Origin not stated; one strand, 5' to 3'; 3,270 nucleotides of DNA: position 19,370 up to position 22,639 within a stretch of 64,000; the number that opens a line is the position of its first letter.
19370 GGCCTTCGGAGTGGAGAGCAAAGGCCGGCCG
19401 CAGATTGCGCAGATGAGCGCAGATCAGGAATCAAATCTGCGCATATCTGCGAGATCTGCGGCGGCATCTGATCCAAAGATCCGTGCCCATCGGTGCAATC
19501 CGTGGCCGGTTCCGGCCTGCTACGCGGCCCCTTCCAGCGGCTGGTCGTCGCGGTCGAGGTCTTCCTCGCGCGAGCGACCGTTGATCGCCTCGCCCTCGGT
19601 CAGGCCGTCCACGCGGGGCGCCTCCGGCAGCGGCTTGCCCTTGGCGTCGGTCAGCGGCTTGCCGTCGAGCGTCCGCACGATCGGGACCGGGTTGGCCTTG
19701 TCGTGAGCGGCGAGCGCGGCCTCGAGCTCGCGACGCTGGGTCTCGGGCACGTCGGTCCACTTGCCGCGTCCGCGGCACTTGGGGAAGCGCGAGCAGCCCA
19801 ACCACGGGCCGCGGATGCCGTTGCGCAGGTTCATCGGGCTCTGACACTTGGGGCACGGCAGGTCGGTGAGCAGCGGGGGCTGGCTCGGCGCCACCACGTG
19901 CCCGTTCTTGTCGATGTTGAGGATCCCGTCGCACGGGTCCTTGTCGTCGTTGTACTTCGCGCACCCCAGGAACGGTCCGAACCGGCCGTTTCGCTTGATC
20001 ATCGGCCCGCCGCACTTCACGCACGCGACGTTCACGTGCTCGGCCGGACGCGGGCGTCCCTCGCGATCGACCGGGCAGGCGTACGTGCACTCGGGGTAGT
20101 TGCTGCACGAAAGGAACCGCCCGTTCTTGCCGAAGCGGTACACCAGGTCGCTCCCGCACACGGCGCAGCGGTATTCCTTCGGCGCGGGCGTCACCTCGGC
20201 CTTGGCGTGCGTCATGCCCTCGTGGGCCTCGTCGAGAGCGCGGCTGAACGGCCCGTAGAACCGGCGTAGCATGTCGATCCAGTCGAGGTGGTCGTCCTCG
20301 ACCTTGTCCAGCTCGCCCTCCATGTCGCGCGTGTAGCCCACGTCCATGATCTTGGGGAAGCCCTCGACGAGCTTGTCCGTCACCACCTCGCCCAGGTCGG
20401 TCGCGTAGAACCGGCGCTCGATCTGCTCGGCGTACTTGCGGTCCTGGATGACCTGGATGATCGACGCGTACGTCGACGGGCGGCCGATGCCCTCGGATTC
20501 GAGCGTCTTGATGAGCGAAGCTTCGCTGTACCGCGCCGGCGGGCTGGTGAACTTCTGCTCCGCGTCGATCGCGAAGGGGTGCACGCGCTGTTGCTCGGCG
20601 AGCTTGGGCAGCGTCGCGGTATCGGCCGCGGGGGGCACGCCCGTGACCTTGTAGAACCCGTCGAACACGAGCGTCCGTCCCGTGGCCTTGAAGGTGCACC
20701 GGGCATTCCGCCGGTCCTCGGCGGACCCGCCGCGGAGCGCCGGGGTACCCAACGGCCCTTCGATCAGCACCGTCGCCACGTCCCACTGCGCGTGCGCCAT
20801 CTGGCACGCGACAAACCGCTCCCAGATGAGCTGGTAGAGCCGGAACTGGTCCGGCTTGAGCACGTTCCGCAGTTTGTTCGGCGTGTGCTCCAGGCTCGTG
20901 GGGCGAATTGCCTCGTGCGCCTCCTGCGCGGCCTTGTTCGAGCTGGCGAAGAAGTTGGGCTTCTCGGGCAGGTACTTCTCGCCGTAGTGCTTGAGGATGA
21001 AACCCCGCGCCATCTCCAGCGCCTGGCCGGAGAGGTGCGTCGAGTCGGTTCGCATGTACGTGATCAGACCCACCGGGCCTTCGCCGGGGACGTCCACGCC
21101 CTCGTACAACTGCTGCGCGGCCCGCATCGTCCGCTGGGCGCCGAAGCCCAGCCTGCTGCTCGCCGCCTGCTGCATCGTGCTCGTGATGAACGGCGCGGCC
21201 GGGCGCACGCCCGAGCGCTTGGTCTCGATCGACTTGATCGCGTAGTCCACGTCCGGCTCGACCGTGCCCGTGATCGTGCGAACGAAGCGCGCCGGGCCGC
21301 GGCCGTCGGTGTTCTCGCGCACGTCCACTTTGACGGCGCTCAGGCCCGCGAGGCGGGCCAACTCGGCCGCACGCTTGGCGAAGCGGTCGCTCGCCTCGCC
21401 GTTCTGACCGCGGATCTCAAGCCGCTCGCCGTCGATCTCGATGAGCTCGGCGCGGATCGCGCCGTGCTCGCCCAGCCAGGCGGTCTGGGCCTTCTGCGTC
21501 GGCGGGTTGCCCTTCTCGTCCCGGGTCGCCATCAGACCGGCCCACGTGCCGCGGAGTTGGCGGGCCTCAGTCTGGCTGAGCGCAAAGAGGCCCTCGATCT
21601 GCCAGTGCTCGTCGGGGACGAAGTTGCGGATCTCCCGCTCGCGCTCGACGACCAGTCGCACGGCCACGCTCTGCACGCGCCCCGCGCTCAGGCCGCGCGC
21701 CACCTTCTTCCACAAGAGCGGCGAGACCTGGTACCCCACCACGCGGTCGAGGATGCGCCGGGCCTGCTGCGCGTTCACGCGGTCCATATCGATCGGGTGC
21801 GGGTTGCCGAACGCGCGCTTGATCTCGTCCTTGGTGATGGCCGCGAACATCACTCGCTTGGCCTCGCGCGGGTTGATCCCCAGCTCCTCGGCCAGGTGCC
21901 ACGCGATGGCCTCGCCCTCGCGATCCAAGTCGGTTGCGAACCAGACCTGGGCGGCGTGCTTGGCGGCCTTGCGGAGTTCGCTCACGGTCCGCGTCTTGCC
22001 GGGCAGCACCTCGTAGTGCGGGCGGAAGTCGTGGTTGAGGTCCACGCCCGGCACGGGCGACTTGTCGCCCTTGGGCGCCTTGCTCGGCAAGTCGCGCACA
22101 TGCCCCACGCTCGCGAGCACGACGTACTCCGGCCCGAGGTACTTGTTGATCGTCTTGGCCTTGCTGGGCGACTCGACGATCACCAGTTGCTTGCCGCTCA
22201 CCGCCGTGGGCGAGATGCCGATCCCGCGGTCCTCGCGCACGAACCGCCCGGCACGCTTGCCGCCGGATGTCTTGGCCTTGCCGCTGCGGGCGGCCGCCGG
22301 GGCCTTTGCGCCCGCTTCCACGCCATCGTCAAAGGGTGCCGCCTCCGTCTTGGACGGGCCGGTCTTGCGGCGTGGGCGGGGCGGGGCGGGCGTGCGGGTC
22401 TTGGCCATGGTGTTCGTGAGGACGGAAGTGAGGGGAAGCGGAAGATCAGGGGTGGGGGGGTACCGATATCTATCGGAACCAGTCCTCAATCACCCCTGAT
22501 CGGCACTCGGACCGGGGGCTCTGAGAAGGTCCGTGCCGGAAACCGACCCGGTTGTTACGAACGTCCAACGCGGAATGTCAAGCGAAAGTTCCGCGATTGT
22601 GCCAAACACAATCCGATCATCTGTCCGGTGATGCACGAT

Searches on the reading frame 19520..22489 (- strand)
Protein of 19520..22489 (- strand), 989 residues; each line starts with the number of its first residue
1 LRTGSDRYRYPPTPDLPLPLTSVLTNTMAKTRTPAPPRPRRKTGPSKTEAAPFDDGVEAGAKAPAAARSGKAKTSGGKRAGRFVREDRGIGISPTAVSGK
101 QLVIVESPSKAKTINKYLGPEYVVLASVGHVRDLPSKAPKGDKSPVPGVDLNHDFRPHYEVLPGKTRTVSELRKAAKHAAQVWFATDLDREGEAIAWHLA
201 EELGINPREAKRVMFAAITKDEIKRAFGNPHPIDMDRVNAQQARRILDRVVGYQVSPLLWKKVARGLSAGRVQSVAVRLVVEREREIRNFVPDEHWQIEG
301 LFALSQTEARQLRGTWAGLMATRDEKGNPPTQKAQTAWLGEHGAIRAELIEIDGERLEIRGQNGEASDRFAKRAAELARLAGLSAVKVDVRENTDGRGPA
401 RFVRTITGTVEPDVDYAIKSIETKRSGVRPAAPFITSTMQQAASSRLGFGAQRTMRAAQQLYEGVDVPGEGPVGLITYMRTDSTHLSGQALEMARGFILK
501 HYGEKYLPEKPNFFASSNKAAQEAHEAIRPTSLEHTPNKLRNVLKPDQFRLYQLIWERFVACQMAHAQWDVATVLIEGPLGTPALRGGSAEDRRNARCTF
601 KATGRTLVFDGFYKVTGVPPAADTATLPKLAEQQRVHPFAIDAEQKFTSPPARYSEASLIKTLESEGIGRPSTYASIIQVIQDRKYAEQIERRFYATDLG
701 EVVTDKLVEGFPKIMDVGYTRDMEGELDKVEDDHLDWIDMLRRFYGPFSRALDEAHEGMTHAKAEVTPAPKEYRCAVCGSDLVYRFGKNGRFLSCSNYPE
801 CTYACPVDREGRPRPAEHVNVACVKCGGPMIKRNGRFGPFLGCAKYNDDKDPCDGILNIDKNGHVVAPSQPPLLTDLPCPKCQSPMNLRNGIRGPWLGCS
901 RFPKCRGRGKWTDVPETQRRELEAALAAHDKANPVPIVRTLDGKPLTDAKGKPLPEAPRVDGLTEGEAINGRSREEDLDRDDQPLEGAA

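Call 63: search_protein_families(library=pfam, proteins=[window:19520-22489:-], max_evalue=0.0001)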
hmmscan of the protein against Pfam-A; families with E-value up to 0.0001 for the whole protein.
window:19520-22489:- (989 aa): 3 families
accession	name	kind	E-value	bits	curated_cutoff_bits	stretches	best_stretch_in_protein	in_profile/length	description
PF01131.25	Topoisom_bac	-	2.4e-111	373.1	35.1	2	413-741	106-410/411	DNA topoisomerase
PF01396.24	Zn_ribbon_Top1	-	9.3e-27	93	32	3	775-809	4-38/39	Topoisomerase DNA binding C4 zinc finger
PF01751.28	Toprim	-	1.3e-18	67.4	23.1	1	101-217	1-95/96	Toprim domain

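Call 64: search_protein_families(library=ncbifam, proteins=[window:19520-22489:-], max_evalue=0.001)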
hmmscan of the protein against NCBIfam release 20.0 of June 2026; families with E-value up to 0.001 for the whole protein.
window:19520-22489:- (989 aa): 12 families
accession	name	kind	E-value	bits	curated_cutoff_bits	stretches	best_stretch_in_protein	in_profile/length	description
TIGR01051.1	topA_bact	equivalog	9.2e-232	771.5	456.4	2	415-804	247-628/632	type I DNA topoisomerase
NF004966.0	PRK06319.1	equivalog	1.1e-186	622.5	868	3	414-866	251-687/862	DNA topoisomerase I/SWI domain fusion protein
NF006451.0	PRK08780.1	equivalog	8.1e-175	583.5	1265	2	377-765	209-586/824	DNA topoisomerase I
TIGR01057.1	topA_arch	equivalog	8.2e-74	248.9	458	2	403-801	244-618/618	DNA topoisomerase I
TIGR01054.1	rgy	equivalog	1.2e-71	241.7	471.7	2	416-745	866-1166/1172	reverse gyrase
NF005555.0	PRK07220.1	equivalog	1.3e-60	205.6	635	2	418-812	262-630/740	DNA topoisomerase I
NF004438.0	PRK05776.1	equivalog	4e-59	200.4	793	2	414-782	265-613/677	DNA topoisomerase I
NF011532.0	PRK14973.1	equivalog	7.4e-55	186.2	930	2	425-804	268-620/936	DNA topoisomerase I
NF005829.0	PRK07726.1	subfamily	1e-49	169.8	597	2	416-805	263-642/669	DNA topoisomerase 3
TIGR01056.1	topB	subfamily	4.4e-42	144.4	515.75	2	417-802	268-641/706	DNA topoisomerase III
NF006032.0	PRK08173.1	equivalog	1.7e-30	105.5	1058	2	424-667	281-503/863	DNA topoisomerase III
NF011313.0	PRK14724.1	equivalog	9.7e-14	50.1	1088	2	121-323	39-253/988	DNA topoisomerase III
